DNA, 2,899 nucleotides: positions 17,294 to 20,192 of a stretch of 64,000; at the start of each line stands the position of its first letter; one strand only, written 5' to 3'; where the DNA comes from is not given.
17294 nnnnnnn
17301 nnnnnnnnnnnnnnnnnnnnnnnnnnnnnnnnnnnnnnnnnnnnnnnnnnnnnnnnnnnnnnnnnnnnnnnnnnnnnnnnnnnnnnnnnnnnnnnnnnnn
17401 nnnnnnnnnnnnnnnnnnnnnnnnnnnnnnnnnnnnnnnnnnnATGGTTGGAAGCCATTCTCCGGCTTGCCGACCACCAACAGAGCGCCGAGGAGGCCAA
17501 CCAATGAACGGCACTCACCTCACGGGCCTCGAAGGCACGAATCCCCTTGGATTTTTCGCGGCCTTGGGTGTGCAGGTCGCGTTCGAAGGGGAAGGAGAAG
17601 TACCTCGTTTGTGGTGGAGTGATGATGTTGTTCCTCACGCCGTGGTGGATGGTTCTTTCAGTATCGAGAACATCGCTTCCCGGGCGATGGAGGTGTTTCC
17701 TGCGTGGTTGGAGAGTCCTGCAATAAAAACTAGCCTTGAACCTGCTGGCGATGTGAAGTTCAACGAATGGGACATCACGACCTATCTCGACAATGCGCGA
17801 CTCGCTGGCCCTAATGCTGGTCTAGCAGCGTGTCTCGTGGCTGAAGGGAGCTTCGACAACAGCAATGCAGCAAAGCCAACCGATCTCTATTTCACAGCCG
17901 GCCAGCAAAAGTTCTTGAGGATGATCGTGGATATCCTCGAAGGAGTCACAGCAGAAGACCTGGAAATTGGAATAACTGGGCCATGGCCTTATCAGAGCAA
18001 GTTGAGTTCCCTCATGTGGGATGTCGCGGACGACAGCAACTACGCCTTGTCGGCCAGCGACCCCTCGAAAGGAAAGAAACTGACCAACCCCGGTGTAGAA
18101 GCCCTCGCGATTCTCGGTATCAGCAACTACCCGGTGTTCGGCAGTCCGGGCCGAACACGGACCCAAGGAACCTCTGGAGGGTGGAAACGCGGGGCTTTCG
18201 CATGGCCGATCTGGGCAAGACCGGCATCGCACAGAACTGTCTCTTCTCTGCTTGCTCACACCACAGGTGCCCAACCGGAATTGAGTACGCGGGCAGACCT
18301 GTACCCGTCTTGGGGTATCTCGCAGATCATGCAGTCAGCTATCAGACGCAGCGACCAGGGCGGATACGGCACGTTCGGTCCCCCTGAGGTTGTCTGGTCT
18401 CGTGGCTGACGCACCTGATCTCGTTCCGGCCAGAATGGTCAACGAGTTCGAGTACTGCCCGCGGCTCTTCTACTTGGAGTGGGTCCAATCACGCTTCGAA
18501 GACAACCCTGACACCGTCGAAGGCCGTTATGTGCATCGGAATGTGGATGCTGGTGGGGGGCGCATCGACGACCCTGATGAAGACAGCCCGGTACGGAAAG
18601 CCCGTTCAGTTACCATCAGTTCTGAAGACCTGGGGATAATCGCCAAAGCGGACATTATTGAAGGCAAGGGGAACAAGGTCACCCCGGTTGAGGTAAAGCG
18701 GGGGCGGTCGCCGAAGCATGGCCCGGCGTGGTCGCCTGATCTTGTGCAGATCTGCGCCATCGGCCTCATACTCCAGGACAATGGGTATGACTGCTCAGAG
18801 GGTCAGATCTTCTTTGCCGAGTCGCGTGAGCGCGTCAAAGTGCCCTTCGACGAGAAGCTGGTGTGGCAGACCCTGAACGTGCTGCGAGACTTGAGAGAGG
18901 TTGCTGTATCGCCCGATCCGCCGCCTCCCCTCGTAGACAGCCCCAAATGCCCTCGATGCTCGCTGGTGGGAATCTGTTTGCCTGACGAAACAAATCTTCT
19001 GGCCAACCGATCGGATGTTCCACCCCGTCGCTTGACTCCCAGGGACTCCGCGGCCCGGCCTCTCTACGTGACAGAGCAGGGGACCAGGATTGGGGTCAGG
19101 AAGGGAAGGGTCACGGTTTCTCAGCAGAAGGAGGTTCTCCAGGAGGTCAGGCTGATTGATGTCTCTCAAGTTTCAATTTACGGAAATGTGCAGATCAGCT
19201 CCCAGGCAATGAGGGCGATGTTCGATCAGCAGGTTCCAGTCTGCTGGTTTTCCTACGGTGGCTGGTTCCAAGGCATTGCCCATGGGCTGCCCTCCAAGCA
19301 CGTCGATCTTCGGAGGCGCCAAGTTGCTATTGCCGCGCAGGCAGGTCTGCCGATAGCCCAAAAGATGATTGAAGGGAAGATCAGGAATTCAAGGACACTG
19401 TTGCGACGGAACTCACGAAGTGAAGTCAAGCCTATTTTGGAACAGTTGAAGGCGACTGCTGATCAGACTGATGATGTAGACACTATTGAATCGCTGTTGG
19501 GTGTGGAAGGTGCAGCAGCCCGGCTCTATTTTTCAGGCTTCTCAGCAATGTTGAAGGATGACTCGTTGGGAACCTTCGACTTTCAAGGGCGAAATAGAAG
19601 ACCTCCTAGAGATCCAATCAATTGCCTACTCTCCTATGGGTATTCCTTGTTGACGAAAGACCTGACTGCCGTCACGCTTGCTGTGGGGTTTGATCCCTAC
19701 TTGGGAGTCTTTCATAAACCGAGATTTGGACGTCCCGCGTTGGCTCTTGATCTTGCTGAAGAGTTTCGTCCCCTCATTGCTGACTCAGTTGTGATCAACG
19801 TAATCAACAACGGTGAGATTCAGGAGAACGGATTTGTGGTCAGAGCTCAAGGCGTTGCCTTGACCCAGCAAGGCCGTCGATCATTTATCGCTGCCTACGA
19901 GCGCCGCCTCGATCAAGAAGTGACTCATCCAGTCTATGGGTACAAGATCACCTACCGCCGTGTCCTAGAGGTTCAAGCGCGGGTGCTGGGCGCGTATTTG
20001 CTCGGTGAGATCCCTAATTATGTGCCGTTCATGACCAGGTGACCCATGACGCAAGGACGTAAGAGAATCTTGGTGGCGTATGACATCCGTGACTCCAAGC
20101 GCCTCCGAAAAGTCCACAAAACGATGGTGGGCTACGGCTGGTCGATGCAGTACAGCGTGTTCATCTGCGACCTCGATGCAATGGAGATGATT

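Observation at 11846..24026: Complete type I-G (ex I-U)-like CRISPR-Cas locus with rearranged gene order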

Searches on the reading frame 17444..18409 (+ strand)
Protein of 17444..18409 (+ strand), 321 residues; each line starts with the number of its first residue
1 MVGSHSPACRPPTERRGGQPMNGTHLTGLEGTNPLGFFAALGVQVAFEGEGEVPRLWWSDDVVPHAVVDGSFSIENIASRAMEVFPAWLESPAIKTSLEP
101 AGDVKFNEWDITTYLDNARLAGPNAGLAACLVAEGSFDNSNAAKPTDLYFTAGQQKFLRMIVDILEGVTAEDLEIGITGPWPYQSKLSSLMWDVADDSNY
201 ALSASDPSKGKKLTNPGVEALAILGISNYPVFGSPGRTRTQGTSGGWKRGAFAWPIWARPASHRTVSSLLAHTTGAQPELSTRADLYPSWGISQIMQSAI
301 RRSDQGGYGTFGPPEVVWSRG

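Call 4: search_protein_families(library=pfam, proteins=[window:17444-18409:+], max_evalue=0.01)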
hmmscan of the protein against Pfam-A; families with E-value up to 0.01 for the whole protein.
window:17444-18409:+ (321 aa): 0 families

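Call 5: search_protein_families(library=ncbifam, proteins=[window:17444-18409:+], max_evalue=0.01)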
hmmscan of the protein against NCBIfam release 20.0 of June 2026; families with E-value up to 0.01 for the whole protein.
window:17444-18409:+ (321 aa): 1 family
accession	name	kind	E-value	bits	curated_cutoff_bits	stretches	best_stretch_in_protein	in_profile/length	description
NF049934.1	adjac_Cas3_IG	equivalog_domain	8.2e-84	281.8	65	1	26-314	1-298/299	type I-G CRISPR-associated protein, Cas3-extension family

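Call 6: search_protein_families(library=padloc, proteins=[window:17444-18409:+], max_evalue=0.01)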
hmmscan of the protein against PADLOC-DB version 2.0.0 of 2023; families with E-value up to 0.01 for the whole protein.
window:17444-18409:+ (321 aa): 1 family
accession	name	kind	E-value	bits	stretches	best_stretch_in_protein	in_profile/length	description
PDLC01514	Cas8g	-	3.4e-59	198.8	1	21-317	1-286/287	CAS-I-U; effector_LS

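Call 17: search_solved_structures(query=window:17444-18409:+, max_evalue=1)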
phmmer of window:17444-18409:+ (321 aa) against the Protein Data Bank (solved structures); distinct sequences matched with E-value up to 1: 1.
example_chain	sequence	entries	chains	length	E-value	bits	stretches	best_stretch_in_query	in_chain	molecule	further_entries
3t8q_A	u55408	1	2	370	0.084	15.3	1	45-95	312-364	Mandelate racemase/muconate lactonizing enzyme family protein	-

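Call 20: find_homologous_proteins(query=window:17444-18409:+)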
Query window:17444-18409:+ (321 aa): 1103 proteins with E <= 0.001 among 3853 candidates; the best 120 are listed.
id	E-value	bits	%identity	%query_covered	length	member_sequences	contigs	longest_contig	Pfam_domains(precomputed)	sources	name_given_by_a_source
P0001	1.8e-201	687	100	94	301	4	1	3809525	-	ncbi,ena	-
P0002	2.6e-167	574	82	93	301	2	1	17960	-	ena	-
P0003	1.8e-164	565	82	93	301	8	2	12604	-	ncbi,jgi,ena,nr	ncbi:MAG: hypothetical protein OXG34_08395 [bacterium]|nr:hypothetical protein [bacterium]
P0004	6.3e-159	547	79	93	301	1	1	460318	-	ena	-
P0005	6.1e-158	543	79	93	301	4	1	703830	-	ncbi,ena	-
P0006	2.9e-156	538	79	93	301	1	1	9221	-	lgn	-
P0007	3.9e-156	538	79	93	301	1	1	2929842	-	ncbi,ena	-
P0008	3.4e-155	534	79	93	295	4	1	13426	-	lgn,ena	-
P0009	7.1e-153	527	78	93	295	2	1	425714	-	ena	-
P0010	9.4e-153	526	77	93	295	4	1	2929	-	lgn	-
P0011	1.5e-151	522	77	93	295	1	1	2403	-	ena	-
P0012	3.9e-151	521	77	93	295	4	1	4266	-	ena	-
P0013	6.8e-151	520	76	94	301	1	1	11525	-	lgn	-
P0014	1.2e-150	519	78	93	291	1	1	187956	-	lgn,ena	-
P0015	2.2e-150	519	77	93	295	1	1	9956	-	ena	-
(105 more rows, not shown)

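Call 22: find_encoding_contigs(protein=P0001, flank=10000, max_places=3)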
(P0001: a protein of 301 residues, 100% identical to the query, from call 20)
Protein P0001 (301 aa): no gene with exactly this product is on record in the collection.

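Call 33: search_protein_representatives(protein=window:17504-18409:+)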
Query: 301 residues. Proteins with E-value up to 0.001 (for the whole library): 1115; up to 1e-10: 490; up to 1e-30: 123. The best 150 are listed.
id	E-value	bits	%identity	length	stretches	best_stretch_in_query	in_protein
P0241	9.2e-100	350.3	55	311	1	3-299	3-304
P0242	7.4e-95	334.2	57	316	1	1-299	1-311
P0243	1.1e-93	330.4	54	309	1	2-299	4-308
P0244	3.2e-93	328.8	53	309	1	1-300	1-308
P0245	3.7e-92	325.3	53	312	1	1-296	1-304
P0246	1.9e-82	293.4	50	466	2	105-299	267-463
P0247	1.8e-80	286.9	50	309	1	5-300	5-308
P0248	5.8e-78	278.7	46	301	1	2-297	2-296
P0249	2.9e-74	266.5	44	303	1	2-299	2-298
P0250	4.4e-71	256.1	46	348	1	4-300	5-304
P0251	1.8e-69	250.8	47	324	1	6-299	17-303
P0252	6.1e-67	242.5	46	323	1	3-300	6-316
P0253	2.3e-66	240.6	46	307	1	1-299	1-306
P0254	3.8e-65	236.6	51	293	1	1-223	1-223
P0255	1.6e-64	234.6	42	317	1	6-300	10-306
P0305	1.7e-41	158.9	39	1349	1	4-295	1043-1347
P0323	7.3e-37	143.7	39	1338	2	116-296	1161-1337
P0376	1.1e-27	113.6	33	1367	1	6-296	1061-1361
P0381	3.5e-27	111.9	33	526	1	6-298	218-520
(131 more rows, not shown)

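Call 36: search_protein_families(library=ncbifam, proteins=[P0305, P0323, P0376, P0381, P0246], max_evalue=0.00001)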
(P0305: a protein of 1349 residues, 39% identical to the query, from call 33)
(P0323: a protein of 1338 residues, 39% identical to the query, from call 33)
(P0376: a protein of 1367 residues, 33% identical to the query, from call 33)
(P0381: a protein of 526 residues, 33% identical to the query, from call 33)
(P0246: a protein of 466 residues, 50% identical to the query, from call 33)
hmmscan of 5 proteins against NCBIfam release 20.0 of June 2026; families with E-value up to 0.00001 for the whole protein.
P0305 (1349 aa): 5 families
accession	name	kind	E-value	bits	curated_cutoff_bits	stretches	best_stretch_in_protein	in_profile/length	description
TIGR02621.3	cas3_GSU0051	exception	1e-208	696.1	400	1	9-1010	2-854/854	type I-G CRISPR-associated helicase/endonuclease Cas3g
NF049934.1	adjac_Cas3_IG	equivalog_domain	1.3e-84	284.4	65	1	1045-1346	1-298/299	type I-G CRISPR-associated protein, Cas3-extension family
TIGR01587.1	cas3_core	equivalog_domain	1.9e-20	73.3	102.45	1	296-417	214-324/358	CRISPR-associated helicase Cas3'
NF007248.0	PRK09694.1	equivalog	1.4e-17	63.1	569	1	282-440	542-695/878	CRISPR-associated helicase/endonuclease Cas3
TIGR01596.1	cas3_HD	equivalog_domain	2.1e-13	50.7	43.45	1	801-967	2-114/178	CRISPR-associated endonuclease Cas3''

P0323 (1338 aa): 5 families
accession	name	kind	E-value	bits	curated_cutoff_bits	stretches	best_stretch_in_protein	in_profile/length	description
TIGR02621.3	cas3_GSU0051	exception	9.1e-226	752.6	400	1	7-984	1-854/854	type I-G CRISPR-associated helicase/endonuclease Cas3g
NF049934.1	adjac_Cas3_IG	equivalog_domain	6.4e-88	295.2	65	1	1021-1336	2-299/299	type I-G CRISPR-associated protein, Cas3-extension family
TIGR01587.1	cas3_core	equivalog_domain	2.7e-19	69.5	102.45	1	292-409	218-322/358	CRISPR-associated helicase Cas3'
TIGR01596.1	cas3_HD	equivalog_domain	4.7e-12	46.3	43.45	1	789-915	3-103/178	CRISPR-associated endonuclease Cas3''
NF007248.0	PRK09694.1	equivalog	3.8e-11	41.7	569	1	282-406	547-662/878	CRISPR-associated helicase/endonuclease Cas3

P0376 (1367 aa): 6 families
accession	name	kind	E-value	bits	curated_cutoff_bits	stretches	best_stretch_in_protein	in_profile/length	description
TIGR02621.3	cas3_GSU0051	exception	1.1e-208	696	400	1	9-1022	2-854/854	type I-G CRISPR-associated helicase/endonuclease Cas3g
NF049934.1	adjac_Cas3_IG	equivalog_domain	8e-61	206.3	65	1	1061-1359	1-298/299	type I-G CRISPR-associated protein, Cas3-extension family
TIGR01587.1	cas3_core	equivalog_domain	3e-19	69.4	102.45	1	194-405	126-319/358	CRISPR-associated helicase Cas3'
TIGR01596.1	cas3_HD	equivalog_domain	3.2e-15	56.6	43.45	1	829-962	1-113/178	CRISPR-associated endonuclease Cas3''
NF007248.0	PRK09694.1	equivalog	1.6e-10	39.6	569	1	306-404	563-661/878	CRISPR-associated helicase/endonuclease Cas3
TIGR02562.1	cas3_yersinia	equivalog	3.9e-07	28.3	565.95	0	341-404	813-878/1110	type I-F CRISPR-associated helicase Cas3f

P0381 (526 aa): 3 families
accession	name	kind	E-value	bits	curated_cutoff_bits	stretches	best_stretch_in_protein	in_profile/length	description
NF049934.1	adjac_Cas3_IG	equivalog_domain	6.7e-60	203.2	65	1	218-516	1-298/299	type I-G CRISPR-associated protein, Cas3-extension family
TIGR02621.3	cas3_GSU0051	exception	3.1e-41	142.1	400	1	2-188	676-854/854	type I-G CRISPR-associated helicase/endonuclease Cas3g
TIGR01596.1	cas3_HD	equivalog_domain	7.6e-12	45.6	43.45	1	6-122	10-107/178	CRISPR-associated endonuclease Cas3''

P0246 (466 aa): 1 family
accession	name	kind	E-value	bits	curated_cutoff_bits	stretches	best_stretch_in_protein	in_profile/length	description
NF049934.1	adjac_Cas3_IG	equivalog_domain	2.3e-78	263.9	65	2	263-458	107-298/299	type I-G CRISPR-associated protein, Cas3-extension family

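Call 51: predict_structure(alignment_id=A2)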
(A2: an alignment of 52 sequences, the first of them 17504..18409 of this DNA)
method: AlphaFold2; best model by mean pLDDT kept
length: 301 residues; sequences in the alignment: 52
mean_pLDDT: 88.1   pTM: 0.90
mean pLDDT of the five models: 88.1, 86.2, 82.9, 77.3, 77.1
residues with pLDDT >= 90: 169; 70-90: 106; 50-70: 25; < 50: 1
segments of 3 or more residues with pLDDT < 50: none
pLDDT, mean of each block of 10 residues (from residue 1): 92 96 94 95 96 97 95 86 79 90 84 86 85 70 95 96 87 74 63 88 95 83 89 95 94 84 90 95 79 92 68
secondary structure, 60 per line:
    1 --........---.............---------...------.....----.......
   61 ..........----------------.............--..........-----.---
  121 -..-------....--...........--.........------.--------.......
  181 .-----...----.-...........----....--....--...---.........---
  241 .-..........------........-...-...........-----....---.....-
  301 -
elements in order: E3-10 H14-26 E36-38 E45-49 H54-70 H88-99 H102-111 H137-147 H150-158 H174-181 H196-206 E211-214 E217-220 E223-225 E229-237 H243-252 H259-266 E272-282 E288-291 E295-299

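Call 56: fold_search(model_id=the predicted structure, library=pdb)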
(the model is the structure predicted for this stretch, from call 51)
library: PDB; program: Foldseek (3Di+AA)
matches with E <= 10: 155; with E <= 0.001: 1
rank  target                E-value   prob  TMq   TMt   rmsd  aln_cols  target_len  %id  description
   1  8b2x                  1.0e-05  1.00  0.56  0.28   7.8       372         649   14  Structure of the type I-G CRISPR effector (released 2022-11-09)
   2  7tr6_C                5.3e-02  0.82  0.41  0.38   8.6       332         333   10  Cascade complex from type I-A CRISPR-Cas system (released 2022-08-10)
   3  3bp1_D                1.4e+00  0.08  0.13  0.15   8.4        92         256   10  Crystal structure of putative 7-cyano-7-deazaguanine reductase QueF from Vibrio cholerae O1 biovar eltor (released 2008-01-08)
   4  3rj4_B                1.6e+00  0.09  0.15  0.17   8.1        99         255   11  Crystal Structure of 7-cyano-7-deazaguanine Reductase, QueF from Vibrio cholerae (released 2011-08-10)
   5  4ghm_A                1.6e+00  0.09  0.15  0.17   8.1        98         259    9  Crystal Structure of the H233A mutant of 7-cyano-7-deazaguanine reductase, QueF from Vibrio cholerae complexed with pr (released 2012-09-05)
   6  3bp1_B                1.7e+00  0.09  0.15  0.17   8.1        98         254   12  Crystal structure of putative 7-cyano-7-deazaguanine reductase QueF from Vibrio cholerae O1 biovar eltor (released 2008-01-08)
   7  3bp1_A                1.8e+00  0.09  0.14  0.16   8.5       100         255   11  Crystal structure of putative 7-cyano-7-deazaguanine reductase QueF from Vibrio cholerae O1 biovar eltor (released 2008-01-08)
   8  3r2e                  2.0e+00  0.13  0.15  0.30   5.6        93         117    6  Dihydroneopterin aldolase/dihydroneopterin triphosphate 2'-epimerase from Yersinia pestis. (released 2011-03-23)
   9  3rzp_C                2.5e+00  0.08  0.15  0.17   8.2        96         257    9  Crystal Structure of the C194A mutant of 7-cyano-7-deazaguanine reductase, QueF from Vibrio cholerae complexed with pr (released 2011-06-29)
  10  3s19_A                2.5e+00  0.08  0.15  0.17   8.3       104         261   10  Crystal Structure of the R262L mutant of 7-cyano-7-deazaguanine reductase, QueF from Vibrio cholerae complexed with pr (released 2011-06-29)
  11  3rzp_D                2.8e+00  0.06  0.13  0.15   8.5        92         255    9  Crystal Structure of the C194A mutant of 7-cyano-7-deazaguanine reductase, QueF from Vibrio cholerae complexed with pr (released 2011-06-29)
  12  3kd4_A                2.8e+00  0.01  0.11  0.08  16.4       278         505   11  CRYSTAL STRUCTURE OF A PUTATIVE PROTEASE (BDI_1141) FROM PARABACTEROIDES DISTASONIS ATCC 8503 AT 2.00 A RESOLUTION (released 2009-11-24)
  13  4iqi_A                3.0e+00  0.06  0.13  0.15   6.6        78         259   12  Crystal Structure of 7-cyano-7-deazaguanine Reductase, QueF from Vibrio cholerae O1 biovar El Tor complexed with cytos (released 2013-01-23)
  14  5wne_B                3.0e+00  0.02  0.13  0.12  15.4       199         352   14  X-RAY CO-STRUCTURE OF RHO-ASSOCIATED PROTEIN KINASE (ROCK1) WITH A HIGHLY SELECTIVE INHIBITOR (released 2018-08-01)
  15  3s19_B                3.1e+00  0.08  0.14  0.15   6.5        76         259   12  Crystal Structure of the R262L mutant of 7-cyano-7-deazaguanine reductase, QueF from Vibrio cholerae complexed with pr (released 2011-06-29)
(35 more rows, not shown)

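Call 59: search_dna_similar(query=window:17504-18409:+, collection=plasmids, mode=protein, max_rows=15)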
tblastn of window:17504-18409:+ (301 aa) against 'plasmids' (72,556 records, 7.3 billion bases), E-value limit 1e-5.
No match.

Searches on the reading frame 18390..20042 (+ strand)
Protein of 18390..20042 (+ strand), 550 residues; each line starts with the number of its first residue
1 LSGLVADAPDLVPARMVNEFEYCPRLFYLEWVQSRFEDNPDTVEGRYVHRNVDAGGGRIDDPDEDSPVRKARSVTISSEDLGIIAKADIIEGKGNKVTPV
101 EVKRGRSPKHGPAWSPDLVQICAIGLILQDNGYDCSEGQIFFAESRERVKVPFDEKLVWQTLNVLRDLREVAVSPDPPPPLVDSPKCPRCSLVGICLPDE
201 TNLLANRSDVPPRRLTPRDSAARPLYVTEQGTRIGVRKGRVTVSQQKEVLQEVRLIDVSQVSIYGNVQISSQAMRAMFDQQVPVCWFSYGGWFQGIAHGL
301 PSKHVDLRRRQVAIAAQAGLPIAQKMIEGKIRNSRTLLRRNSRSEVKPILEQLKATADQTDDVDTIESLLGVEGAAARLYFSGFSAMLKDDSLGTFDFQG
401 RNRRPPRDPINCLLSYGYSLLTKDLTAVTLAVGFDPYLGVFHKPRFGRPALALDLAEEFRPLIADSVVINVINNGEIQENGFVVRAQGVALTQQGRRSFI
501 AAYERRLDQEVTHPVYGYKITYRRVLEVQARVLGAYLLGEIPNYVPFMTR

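Call 4: search_protein_families(library=pfam, proteins=[window:18390-20042:+], max_evalue=0.01)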
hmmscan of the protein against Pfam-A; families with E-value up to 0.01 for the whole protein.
window:18390-20042:+ (550 aa): 2 families
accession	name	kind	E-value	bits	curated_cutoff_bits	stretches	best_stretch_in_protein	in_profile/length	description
PF01867.21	Cas_Cas1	-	1.1e-92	310.6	22.3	1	225-504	1-282/283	CRISPR associated protein Cas1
PF01930.23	Cas_Cas4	-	3e-19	70.1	22.7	1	16-197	4-159/160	Domain of unknown function DUF83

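Call 5: search_protein_families(library=ncbifam, proteins=[window:18390-20042:+], max_evalue=0.01)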
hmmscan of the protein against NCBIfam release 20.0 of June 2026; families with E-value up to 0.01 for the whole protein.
window:18390-20042:+ (550 aa): 10 families
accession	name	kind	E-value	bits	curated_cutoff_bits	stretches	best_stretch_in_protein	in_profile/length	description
NF049935.1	cas4g_cas1g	exception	2.4e-235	782.1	560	1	11-550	1-546/546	CRISPR-associated endonuclease Cas4g/Cas1g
TIGR04093.1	cas1_CYANO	exception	1.4e-93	313.5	385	1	225-550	3-334/334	type I-D CRISPR-associated endonuclease Cas1d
TIGR00287.1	cas1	equivalog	2.3e-87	293.1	71.7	1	225-540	2-322/327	CRISPR-associated endonuclease Cas1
TIGR03640.1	cas1_DVULG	exception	1.5e-81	274.2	385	1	225-548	6-339/340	type I-C CRISPR-associated endonuclease Cas1c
TIGR03983.1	cas1_MYXAN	equivalog_domain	2.3e-74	250.4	358.05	1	212-537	1-334/347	type I-MYXAN CRISPR-associated endonuclease Cas1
TIGR03641.1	cas1_HMARI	exception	5.1e-53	180.5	304.1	1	225-548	3-321/324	type I-B CRISPR-associated endonuclease Cas1b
TIGR04329.1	cas1_PREFRAN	exception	1.6e-30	106.3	300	1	229-501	13-279/317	type V CRISPR-associated endonuclease Cas1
TIGR00372.1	cas4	equivalog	6.4e-28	97.8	65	1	16-198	5-180/180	CRISPR-associated protein Cas4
TIGR03639.1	cas1_NMENI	exception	1e-17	64.4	120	1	232-472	10-232/278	type II CRISPR-associated endonuclease Cas1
TIGR03638.1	cas1_ECOLI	exception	2.7e-07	30.1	215.6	1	358-459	122-219/269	type I-E CRISPR-associated endonuclease Cas1e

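Call 6: search_protein_families(library=padloc, proteins=[window:18390-20042:+], max_evalue=0.01)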
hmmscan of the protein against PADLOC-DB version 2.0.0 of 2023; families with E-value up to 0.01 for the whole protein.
window:18390-20042:+ (550 aa): 43 families (the best 25 are shown)
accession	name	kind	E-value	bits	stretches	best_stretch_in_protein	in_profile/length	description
PDLC01747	Cas1g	-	3.5e-196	650.8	1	12-550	1-523/523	-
PDLC02067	Cas1b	-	9.3e-106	352.7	1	20-537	6-520/533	-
PDLC00928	Cas1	-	1.7e-94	314.4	1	224-539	2-315/315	Cas1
PDLC01608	Cas1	-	5.6e-94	312.7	1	225-505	1-276/276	"CAS-I,CAS-II,CAS-III,CAS-IV,CAS-V,CAS-VI; acquisition_1"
PDLC01248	Cas1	-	8.7e-94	312.2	1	224-539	2-289/289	"CAS-I,CAS-II,CAS-III,CAS-IV,CAS-V,CAS-VI; acquisition_1"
PDLC02025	Cas1d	-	2.1e-92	308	1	225-549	4-315/316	-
PDLC00927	Cas1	-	6.2e-88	293.1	1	225-540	2-322/327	CRISPR-associated endonuclease Cas1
PDLC01743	Cas1c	-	4.6e-86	287.1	1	223-549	6-336/337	-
PDLC01334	Cas1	-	2.5e-82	274.9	1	225-548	5-336/336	"CAS-I,CAS-II,CAS-III,CAS-IV,CAS-V,CAS-VI; acquisition_1"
PDLC00923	Cas1c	-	4e-82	274.2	1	225-548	6-339/340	"CRISPR-associated endonuclease Cas1, subtype I-C/DVULG"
PDLC00922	Cas1a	-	6.1e-75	250.4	1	212-537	1-334/347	"CRISPR-associated endonuclease Cas1, subtype MYXAN"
PDLC01449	Cas1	-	1.6e-73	245.4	1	223-540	2-283/285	"CAS-I,CAS-II,CAS-III,CAS-IV,CAS-V,CAS-VI; acquisition_1"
PDLC01249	Cas1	-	9.8e-68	226.3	1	225-481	1-245/246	"CAS-I,CAS-II,CAS-III,CAS-IV,CAS-V,CAS-VI; acquisition_1"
PDLC01740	Cas1_IIIa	-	5.8e-61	205.1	1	225-531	3-308/331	-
PDLC01742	Cas1b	-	2.6e-53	179.6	1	225-548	5-323/326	-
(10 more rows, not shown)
